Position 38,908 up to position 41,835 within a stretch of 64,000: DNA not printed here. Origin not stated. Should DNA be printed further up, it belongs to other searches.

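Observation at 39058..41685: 18-haem c-type domain fused to a di-haem b-type membrane domain: an enlarged CbcL-type quinol oxidase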

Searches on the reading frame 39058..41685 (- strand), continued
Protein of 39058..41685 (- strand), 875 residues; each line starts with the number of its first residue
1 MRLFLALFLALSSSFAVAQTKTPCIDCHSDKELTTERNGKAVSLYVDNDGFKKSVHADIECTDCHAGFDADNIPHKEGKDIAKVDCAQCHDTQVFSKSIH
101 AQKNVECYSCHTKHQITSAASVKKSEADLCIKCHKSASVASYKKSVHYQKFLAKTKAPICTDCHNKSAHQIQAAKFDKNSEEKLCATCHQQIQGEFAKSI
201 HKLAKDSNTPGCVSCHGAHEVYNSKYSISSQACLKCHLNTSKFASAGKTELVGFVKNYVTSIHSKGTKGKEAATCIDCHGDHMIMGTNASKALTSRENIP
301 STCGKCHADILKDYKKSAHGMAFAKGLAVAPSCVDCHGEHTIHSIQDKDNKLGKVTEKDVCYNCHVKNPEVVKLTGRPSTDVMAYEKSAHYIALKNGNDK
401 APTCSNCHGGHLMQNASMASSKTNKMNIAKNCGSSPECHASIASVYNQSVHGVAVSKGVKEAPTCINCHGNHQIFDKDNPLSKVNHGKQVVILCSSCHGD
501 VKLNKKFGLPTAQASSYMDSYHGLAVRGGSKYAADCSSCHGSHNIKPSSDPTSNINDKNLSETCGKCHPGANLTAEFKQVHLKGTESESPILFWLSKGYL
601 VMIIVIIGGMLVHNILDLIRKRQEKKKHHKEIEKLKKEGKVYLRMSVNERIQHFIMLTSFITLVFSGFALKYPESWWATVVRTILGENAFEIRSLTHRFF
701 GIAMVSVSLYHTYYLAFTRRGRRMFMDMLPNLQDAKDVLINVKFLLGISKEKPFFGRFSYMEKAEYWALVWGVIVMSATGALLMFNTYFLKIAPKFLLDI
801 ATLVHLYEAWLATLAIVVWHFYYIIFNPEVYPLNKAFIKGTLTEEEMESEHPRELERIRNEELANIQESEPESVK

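Call 67: find_encoding_contigs(protein=window:39058-41685:-, flank=10000, max_places=4)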
Protein window:39058-41685:- (875 aa): 15 contigs read that carry it; 4 places shown.
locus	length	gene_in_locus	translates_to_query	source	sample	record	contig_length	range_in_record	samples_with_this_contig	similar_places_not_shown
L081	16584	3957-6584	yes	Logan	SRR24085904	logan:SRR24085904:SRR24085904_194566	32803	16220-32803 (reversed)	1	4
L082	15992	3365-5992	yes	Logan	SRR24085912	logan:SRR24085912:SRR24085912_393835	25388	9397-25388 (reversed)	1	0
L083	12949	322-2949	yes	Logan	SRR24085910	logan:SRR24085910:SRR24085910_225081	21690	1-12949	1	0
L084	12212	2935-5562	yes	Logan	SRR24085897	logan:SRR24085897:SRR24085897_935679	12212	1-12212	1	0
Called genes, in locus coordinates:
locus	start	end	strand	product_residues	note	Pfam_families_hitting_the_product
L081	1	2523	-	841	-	?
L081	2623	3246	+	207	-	PF01205:Impact_N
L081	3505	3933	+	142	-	PF02082:Rrf2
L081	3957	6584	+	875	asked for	PF02085:Cytochrom_CIII (faint), PF14522:Cytochrome_C7 (faint), PF14537:Cytochrom_c3_2 (faint), PF22678:Cytochrom_c_NrfB-like (faint), PF09699:Paired_CXXCH_1 (weak), PF01292:Ni_hydr_CYTB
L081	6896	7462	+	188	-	PF14522:Cytochrome_C7 (faint), PF22113:Mtrc-MtrF_II-IV_dom (weak), PF13435:Cytochrome_C554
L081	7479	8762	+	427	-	-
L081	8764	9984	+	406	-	PF02085:Cytochrom_CIII (faint), PF14537:Cytochrom_c3_2 (faint), PF22113:Mtrc-MtrF_II-IV_dom (faint), PF14522:Cytochrome_C7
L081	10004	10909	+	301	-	-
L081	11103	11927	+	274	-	PF00753:Lactamase_B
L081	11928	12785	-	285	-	PF23023:Anti-Pycsar_Apyc1, PF00753:Lactamase_B, PF12706:Lactamase_B_2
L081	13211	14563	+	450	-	PF01799:Fer2_2, PF00941:FAD_binding_5, PF03450:CO_deh_flav_C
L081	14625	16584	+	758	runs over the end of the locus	PF01315:Ald_Xan_dh_C, PF02738:MoCoBD_1, PF20256:MoCoBD_2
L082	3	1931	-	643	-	?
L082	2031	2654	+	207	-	PF01205:Impact_N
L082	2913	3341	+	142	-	PF02082:Rrf2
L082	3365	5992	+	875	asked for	PF02085:Cytochrom_CIII (faint), PF14522:Cytochrome_C7 (faint), PF14537:Cytochrom_c3_2 (faint), PF22678:Cytochrom_c_NrfB-like (faint), PF09699:Paired_CXXCH_1 (weak), PF01292:Ni_hydr_CYTB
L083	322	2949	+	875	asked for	PF02085:Cytochrom_CIII (faint), PF14522:Cytochrome_C7 (faint), PF14537:Cytochrom_c3_2 (faint), PF22678:Cytochrom_c_NrfB-like (faint), PF09699:Paired_CXXCH_1 (weak), PF01292:Ni_hydr_CYTB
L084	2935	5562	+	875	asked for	PF02085:Cytochrom_CIII (faint), PF14522:Cytochrome_C7 (faint), PF14537:Cytochrom_c3_2 (faint), PF22678:Cytochrom_c_NrfB-like (faint), PF09699:Paired_CXXCH_1 (weak), PF01292:Ni_hydr_CYTB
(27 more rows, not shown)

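Call 85: find_encoding_contigs(protein=P0007, flank=10000, max_places=1)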
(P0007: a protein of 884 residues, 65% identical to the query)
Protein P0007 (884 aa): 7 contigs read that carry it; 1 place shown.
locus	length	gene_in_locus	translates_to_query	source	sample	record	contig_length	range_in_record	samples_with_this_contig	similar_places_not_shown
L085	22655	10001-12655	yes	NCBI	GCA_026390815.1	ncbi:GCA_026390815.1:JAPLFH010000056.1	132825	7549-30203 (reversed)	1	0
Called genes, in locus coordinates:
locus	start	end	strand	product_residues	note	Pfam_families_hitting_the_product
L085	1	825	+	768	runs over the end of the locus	PF13620:CarboxypepD_reg, PF13715:CarbopepD_reg_2, PF07715:Plug (weak), PF00593:TonB_dep_Rec_b-barrel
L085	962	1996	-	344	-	PF00487:FA_desaturase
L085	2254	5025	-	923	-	PF03699:UPF0182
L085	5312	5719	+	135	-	PF08308:PEGA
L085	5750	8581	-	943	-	PF00005:ABC_tran (faint), PF02463:SMC_N (faint), PF03193:RsgA_GTPase (faint), PF13175:AAA_15 (faint), PF13191:AAA_16 (faint), PF13304:AAA_21 (faint), PF17760:UvrA_inter, PF17755:UvrA_DNA-bind, +2 more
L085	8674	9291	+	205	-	PF01205:Impact_N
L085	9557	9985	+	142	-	PF02082:Rrf2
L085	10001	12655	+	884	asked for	PF02085:Cytochrom_CIII (faint), PF03264:Cytochrom_NNT (faint), PF09699:Paired_CXXCH_1 (faint), PF14522:Cytochrome_C7 (faint), PF14537:Cytochrom_c3_2 (faint), PF22113:Mtrc-MtrF_II-IV_dom (faint), PF01292:Ni_hydr_CYTB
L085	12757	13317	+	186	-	PF14522:Cytochrome_C7 (faint), PF22113:Mtrc-MtrF_II-IV_dom (faint), PF13435:Cytochrome_C554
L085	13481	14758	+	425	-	-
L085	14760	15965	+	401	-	PF02085:Cytochrom_CIII (faint), PF14537:Cytochrom_c3_2 (faint), PF09699:Paired_CXXCH_1 (faint), PF22113:Mtrc-MtrF_II-IV_dom (faint), PF14522:Cytochrome_C7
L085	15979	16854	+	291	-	PF14522:Cytochrome_C7 (faint), PF14537:Cytochrom_c3_2 (faint), PF22113:Mtrc-MtrF_II-IV_dom (faint), PF09698:GSu_C4xC__C2xCH (weak)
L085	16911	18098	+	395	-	PF09699:Paired_CXXCH_1 (faint)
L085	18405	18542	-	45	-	-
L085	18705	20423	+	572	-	-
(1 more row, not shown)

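Call 86: find_encoding_contigs(protein=P0008, flank=10000, max_places=1)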
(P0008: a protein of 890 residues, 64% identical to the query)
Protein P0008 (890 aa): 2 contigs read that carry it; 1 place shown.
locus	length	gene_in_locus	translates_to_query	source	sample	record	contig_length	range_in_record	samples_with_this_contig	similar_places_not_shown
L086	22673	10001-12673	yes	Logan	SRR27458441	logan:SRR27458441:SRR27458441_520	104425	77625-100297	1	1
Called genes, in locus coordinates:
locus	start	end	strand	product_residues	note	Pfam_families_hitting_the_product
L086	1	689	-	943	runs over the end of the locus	PF03699:UPF0182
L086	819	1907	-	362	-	PF01546:Peptidase_M20, PF07687:M20_dimer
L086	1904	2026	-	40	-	-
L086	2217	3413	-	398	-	PF00696:AA_kinase, PF13840:ACT_7 (weak), PF22468:ACT_9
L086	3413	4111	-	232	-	PF08503:DapH_N, PF25087:GMPPB_C (faint), PF25084:LbH_EIF2B (weak), PF00132:Hexapep, PF14602:Hexapep_2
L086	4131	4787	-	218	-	PF01113:DapB_N, PF05173:DapB_C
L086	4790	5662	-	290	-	PF00701:DHDPS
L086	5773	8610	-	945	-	PF00005:ABC_tran (faint), PF01637:ATPase_2 (faint), PF02463:SMC_N (faint), PF03193:RsgA_GTPase (faint), PF13191:AAA_16 (faint), PF13304:AAA_21 (faint), PF17760:UvrA_inter, PF17755:UvrA_DNA-bind, +4 more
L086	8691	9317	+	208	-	PF01205:Impact_N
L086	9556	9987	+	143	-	PF02082:Rrf2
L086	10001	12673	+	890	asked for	PF02085:Cytochrom_CIII (faint), PF03264:Cytochrom_NNT (faint), PF09699:Paired_CXXCH_1 (faint), PF14522:Cytochrome_C7 (faint), PF14537:Cytochrom_c3_2 (faint), PF22678:Cytochrom_c_NrfB-like (faint), PF01292:Ni_hydr_CYTB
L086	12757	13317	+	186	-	PF14522:Cytochrome_C7 (faint), PF22113:Mtrc-MtrF_II-IV_dom (faint), PF09699:Paired_CXXCH_1 (faint), PF13435:Cytochrome_C554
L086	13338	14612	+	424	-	-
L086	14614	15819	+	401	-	PF02085:Cytochrom_CIII (faint), PF14537:Cytochrom_c3_2 (faint), PF22113:Mtrc-MtrF_II-IV_dom (faint), PF14522:Cytochrome_C7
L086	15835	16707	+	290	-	PF14522:Cytochrome_C7 (faint), PF14537:Cytochrom_c3_2 (faint), PF09698:GSu_C4xC__C2xCH (weak)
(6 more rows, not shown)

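Call 87: find_encoding_contigs(protein=P0025, flank=10000, max_places=1)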
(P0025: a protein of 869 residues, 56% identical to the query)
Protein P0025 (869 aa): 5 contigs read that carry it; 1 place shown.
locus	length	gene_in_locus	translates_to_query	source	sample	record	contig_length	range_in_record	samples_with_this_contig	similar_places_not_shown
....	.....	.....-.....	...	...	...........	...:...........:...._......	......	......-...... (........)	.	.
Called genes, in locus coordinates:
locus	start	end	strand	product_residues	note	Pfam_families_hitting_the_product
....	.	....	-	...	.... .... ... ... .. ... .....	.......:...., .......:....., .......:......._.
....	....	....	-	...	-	-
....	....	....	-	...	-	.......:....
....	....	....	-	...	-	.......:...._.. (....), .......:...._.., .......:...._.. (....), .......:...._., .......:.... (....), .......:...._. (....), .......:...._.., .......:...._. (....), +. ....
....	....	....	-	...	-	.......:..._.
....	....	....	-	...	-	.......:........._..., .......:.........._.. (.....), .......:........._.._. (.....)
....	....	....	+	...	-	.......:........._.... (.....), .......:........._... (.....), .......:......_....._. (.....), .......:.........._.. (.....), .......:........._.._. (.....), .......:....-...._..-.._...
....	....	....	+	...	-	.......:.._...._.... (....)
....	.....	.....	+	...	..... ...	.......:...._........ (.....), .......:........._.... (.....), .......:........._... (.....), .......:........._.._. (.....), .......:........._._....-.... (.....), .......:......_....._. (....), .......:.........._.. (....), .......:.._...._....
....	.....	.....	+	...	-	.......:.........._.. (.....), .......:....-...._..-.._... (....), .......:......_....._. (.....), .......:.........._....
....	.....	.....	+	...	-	-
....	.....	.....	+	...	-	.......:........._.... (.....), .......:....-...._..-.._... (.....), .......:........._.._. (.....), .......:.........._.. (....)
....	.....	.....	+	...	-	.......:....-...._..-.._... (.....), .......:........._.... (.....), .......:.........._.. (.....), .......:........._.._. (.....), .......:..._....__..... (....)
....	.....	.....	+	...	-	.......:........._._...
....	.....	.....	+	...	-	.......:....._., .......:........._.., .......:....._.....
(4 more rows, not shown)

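Call 88: find_encoding_contigs(protein=P0047, flank=10000, max_places=1)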
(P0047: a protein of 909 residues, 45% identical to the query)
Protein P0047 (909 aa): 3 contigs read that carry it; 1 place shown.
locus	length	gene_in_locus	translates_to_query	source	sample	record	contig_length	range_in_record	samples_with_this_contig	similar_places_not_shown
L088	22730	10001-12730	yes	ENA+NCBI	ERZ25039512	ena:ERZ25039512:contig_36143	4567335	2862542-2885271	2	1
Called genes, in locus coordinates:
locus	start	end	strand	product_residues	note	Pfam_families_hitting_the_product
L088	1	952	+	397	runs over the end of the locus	PF00155:Aminotran_1_2, PF00464:SHMT (weak), PF00266:Aminotran_5 (weak), PF01053:Cys_Met_Meta_PP, PF01212:Beta_elim_lyase (weak)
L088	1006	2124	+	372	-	PF00583:Acetyltransf_1 (faint)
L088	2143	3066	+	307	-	PF01063:Aminotran_4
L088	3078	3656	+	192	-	PF00027:cNMP_binding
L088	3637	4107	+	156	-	PF00582:Usp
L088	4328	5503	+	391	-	PF00578:AhpC-TSA, PF08534:Redoxin (weak), PF13905:Thioredoxin_8, PF17991:Thioredoxin_10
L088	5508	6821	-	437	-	PF00072:Response_reg, PF00158:Sigma54_activat, PF14532:Sigma54_activ_2, PF00004:AAA (weak), PF07728:AAA_5, PF25601:AAA_lid_14, PF02954:HTH_8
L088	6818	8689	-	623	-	PF00672:HAMP, PF00989:PAS, PF08448:PAS_4, PF00512:HisKA, PF02518:HATPase_c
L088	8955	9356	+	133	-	-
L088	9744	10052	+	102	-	-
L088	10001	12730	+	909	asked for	PF09699:Paired_CXXCH_1 (faint), PF14522:Cytochrome_C7 (faint), PF14537:Cytochrom_c3_2 (faint), PF01292:Ni_hydr_CYTB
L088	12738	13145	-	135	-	-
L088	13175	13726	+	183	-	PF14522:Cytochrome_C7 (faint), PF22113:Mtrc-MtrF_II-IV_dom (weak), PF13435:Cytochrome_C554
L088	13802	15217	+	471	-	-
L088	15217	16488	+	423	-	PF22113:Mtrc-MtrF_II-IV_dom (faint), PF14537:Cytochrom_c3_2 (faint), PF02085:Cytochrom_CIII (weak), PF14522:Cytochrome_C7 (weak)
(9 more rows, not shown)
